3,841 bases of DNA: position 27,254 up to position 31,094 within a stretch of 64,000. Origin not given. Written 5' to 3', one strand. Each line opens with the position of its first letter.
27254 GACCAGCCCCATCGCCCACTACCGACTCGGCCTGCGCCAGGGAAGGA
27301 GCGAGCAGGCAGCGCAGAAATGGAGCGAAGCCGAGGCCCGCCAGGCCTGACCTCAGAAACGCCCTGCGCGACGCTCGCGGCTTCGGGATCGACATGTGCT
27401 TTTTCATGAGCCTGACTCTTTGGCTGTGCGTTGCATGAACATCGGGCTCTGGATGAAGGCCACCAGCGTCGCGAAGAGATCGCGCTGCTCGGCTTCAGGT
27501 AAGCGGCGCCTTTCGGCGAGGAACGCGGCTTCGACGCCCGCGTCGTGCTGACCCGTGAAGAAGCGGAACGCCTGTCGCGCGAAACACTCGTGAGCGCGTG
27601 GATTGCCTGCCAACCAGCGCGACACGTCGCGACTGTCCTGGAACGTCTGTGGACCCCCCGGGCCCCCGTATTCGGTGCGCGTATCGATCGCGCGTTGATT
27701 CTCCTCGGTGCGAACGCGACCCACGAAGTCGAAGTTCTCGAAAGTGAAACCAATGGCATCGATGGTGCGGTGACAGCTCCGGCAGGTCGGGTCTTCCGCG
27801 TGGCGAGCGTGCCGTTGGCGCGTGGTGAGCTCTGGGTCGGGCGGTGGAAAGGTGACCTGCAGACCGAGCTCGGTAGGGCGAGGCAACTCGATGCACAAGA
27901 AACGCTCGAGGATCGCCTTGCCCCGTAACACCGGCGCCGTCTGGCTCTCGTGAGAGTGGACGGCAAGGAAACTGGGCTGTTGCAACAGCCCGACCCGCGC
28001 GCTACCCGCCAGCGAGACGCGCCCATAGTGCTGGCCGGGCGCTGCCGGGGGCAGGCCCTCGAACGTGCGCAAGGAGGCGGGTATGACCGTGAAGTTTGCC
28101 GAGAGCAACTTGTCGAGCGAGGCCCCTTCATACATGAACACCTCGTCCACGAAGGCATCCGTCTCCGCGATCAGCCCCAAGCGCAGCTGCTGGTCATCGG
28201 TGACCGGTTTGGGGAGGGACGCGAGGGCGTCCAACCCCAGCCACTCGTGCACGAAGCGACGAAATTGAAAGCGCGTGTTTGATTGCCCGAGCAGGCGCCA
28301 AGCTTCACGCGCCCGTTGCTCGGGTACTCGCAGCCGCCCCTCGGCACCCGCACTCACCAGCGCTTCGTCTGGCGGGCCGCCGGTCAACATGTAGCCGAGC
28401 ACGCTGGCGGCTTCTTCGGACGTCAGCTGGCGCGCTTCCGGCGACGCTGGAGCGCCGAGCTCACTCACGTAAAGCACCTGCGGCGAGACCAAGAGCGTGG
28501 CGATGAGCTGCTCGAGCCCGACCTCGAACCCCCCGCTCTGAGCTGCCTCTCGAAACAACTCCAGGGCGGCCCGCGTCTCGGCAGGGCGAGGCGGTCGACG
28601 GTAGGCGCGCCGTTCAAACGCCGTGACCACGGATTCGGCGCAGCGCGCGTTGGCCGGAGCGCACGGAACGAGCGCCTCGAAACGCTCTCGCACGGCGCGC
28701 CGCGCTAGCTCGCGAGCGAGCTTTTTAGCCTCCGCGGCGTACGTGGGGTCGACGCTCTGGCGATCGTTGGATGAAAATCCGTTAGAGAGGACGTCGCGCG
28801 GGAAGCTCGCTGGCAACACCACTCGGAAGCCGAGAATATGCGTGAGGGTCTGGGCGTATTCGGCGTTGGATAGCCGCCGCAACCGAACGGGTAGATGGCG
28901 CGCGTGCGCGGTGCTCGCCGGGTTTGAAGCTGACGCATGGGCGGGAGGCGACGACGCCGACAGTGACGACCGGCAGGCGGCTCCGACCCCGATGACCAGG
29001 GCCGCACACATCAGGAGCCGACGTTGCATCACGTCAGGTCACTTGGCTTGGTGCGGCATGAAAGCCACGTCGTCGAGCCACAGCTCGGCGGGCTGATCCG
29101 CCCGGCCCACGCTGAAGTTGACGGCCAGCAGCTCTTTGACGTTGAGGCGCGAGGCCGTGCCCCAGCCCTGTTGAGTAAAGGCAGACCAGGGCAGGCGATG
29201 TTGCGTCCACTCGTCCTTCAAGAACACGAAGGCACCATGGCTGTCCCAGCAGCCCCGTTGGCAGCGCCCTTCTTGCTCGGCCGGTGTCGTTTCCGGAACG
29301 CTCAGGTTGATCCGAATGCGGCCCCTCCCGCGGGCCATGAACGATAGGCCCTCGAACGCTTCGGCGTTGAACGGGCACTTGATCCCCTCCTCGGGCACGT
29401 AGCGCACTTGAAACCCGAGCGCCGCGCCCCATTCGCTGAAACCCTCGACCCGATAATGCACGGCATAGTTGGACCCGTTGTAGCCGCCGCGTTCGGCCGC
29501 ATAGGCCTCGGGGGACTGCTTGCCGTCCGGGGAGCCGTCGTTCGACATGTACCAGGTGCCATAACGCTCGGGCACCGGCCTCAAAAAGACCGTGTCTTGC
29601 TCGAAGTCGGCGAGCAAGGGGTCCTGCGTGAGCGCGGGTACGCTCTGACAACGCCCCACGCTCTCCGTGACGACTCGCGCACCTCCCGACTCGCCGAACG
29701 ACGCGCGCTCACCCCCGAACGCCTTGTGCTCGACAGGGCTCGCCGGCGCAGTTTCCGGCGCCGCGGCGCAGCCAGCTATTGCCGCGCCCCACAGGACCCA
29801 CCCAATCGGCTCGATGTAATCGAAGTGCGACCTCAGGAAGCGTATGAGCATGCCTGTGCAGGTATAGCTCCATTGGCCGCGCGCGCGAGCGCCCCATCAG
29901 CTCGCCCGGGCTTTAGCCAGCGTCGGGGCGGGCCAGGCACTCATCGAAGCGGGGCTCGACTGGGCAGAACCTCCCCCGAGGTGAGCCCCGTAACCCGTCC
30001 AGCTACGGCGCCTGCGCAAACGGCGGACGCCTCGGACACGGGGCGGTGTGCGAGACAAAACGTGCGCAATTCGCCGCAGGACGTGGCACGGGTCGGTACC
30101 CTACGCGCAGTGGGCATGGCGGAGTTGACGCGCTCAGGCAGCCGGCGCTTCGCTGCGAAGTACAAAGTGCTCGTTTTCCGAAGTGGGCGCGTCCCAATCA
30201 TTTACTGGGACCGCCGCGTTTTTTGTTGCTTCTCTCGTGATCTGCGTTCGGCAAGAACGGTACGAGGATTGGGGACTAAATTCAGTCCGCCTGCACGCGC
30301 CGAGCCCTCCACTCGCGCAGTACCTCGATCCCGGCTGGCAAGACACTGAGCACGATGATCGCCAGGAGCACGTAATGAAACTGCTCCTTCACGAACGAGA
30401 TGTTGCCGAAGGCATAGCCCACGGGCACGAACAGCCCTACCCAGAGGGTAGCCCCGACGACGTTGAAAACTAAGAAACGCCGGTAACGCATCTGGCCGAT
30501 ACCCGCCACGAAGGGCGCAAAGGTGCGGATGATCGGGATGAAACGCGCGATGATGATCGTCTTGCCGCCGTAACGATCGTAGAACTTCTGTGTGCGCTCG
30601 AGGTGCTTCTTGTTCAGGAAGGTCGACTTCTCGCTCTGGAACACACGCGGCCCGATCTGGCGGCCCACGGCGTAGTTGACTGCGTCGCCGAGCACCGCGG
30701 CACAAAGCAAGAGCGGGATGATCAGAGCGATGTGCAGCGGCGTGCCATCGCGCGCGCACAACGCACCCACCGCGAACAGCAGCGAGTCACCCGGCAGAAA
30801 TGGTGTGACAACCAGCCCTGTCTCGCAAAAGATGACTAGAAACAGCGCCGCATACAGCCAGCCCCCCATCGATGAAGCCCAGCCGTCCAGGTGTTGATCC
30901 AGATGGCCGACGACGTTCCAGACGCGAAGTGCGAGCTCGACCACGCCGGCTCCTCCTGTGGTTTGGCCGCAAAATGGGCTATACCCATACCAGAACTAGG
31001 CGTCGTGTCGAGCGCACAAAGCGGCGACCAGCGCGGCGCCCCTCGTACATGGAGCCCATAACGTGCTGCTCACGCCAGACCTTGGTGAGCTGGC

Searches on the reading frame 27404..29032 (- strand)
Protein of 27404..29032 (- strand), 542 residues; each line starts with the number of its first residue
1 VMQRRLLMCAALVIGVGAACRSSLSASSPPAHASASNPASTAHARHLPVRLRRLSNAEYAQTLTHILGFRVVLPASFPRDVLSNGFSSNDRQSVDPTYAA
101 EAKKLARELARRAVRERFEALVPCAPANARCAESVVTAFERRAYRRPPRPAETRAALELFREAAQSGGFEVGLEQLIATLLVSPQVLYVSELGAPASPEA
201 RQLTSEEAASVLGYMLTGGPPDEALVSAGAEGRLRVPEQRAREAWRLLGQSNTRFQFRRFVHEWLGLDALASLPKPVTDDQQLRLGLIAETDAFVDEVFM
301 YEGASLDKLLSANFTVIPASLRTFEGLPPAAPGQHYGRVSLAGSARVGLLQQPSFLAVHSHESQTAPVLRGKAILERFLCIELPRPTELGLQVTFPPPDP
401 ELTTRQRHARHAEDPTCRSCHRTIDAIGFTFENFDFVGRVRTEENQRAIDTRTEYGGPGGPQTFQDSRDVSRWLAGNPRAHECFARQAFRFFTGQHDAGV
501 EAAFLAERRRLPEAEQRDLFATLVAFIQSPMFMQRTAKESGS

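Call 7: search_protein_families(library=pfam, proteins=[window:27404-29032:-], max_evalue=0.001)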
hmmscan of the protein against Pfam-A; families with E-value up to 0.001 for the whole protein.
window:27404-29032:- (542 aa): 4 families
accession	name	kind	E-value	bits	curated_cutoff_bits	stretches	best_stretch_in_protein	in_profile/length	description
PF07627.16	PSCyt3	-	7.7e-28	97.1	27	1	346-444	1-98/98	Protein of unknown function (DUF1588)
PF07631.16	PSD4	-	1e-19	71.7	23.3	1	203-324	1-125/128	Protein of unknown function (DUF1592)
PF07637.16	PSD5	-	1.5e-15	57.8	34.2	1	131-191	1-62/62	Protein of unknown function (DUF1595)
PF07626.16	PSD3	-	7e-10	39.7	23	1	52-114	1-64/65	Protein of unknown function (DUF1587)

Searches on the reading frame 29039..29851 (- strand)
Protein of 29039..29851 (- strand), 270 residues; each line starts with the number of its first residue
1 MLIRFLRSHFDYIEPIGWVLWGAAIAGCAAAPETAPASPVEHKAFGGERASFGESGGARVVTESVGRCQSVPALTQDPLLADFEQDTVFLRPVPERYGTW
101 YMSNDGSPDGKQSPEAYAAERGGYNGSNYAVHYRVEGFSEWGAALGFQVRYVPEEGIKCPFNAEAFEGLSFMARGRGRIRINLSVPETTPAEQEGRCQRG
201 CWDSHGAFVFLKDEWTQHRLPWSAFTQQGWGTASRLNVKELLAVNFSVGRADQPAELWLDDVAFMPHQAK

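Call 7: search_protein_families(library=pfam, proteins=[window:29039-29851:-], max_evalue=0.001)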
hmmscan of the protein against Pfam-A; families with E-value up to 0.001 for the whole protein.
window:29039-29851:- (270 aa): 0 families

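Call 87: search_protein_families(library=pfam, proteins=[window:29039-29851:-], max_evalue=1)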
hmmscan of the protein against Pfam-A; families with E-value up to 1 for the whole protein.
window:29039-29851:- (270 aa): 1 family
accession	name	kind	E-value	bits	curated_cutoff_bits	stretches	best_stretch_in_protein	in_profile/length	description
PF08547.18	CIA30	-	0.048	14.1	24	1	161-251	63-148/157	Complex I intermediate-associated protein 30 (CIA30)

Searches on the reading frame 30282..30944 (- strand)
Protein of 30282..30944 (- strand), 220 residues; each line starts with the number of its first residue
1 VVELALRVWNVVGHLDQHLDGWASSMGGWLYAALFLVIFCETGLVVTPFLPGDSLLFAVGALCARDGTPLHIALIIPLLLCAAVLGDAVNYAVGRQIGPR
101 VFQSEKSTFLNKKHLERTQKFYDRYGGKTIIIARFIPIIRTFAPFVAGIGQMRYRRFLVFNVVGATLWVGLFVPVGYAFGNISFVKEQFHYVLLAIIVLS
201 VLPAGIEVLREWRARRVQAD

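Call 87: search_protein_families(library=pfam, proteins=[window:30282-30944:-], max_evalue=1)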
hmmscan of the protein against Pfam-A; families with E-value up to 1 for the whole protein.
window:30282-30944:- (220 aa): 2 families
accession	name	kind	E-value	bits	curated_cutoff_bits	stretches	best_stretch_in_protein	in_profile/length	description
PF09335.16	VTT_dom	-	7.4e-22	78.6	33.9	1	50-177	1-122/123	VTT domain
PF17062.10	Osw5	-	0.1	13.2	30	1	30-61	6-36/70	Outer spore wall 5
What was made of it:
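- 30282..30944 (-): DedA/VTT-family membrane protein. Candidate polyprenyl-phosphate recycler, association tentative. Pfam VTT_dom E 7e-22 (call 87).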

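Call 99: search_protein_families(library=ncbifam, proteins=[window:30282-30944:-], max_evalue=0.00001)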
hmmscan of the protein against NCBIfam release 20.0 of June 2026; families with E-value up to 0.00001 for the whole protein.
window:30282-30944:- (220 aa): 3 families
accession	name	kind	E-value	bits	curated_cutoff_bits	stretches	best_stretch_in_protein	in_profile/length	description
NF008102.0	PRK10847.1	equivalog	2.9e-78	262.6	236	1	8-217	7-216/219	DedA family protein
NF052604.1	UndecprPTUtpABac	equivalog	1.6e-16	61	250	1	50-203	29-182/198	undecaprenyl phosphate transporter UptA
NF052605.1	UndecprPTUptAStph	equivalog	2.8e-16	60.1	300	1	28-201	11-188/197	undecaprenyl phosphate transporter UptA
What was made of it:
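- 30282..30944 (-): NCBIfam DedA 262.6 bits against a cut-off of 236, and UptA-like E 1.6e-16 (call 99).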
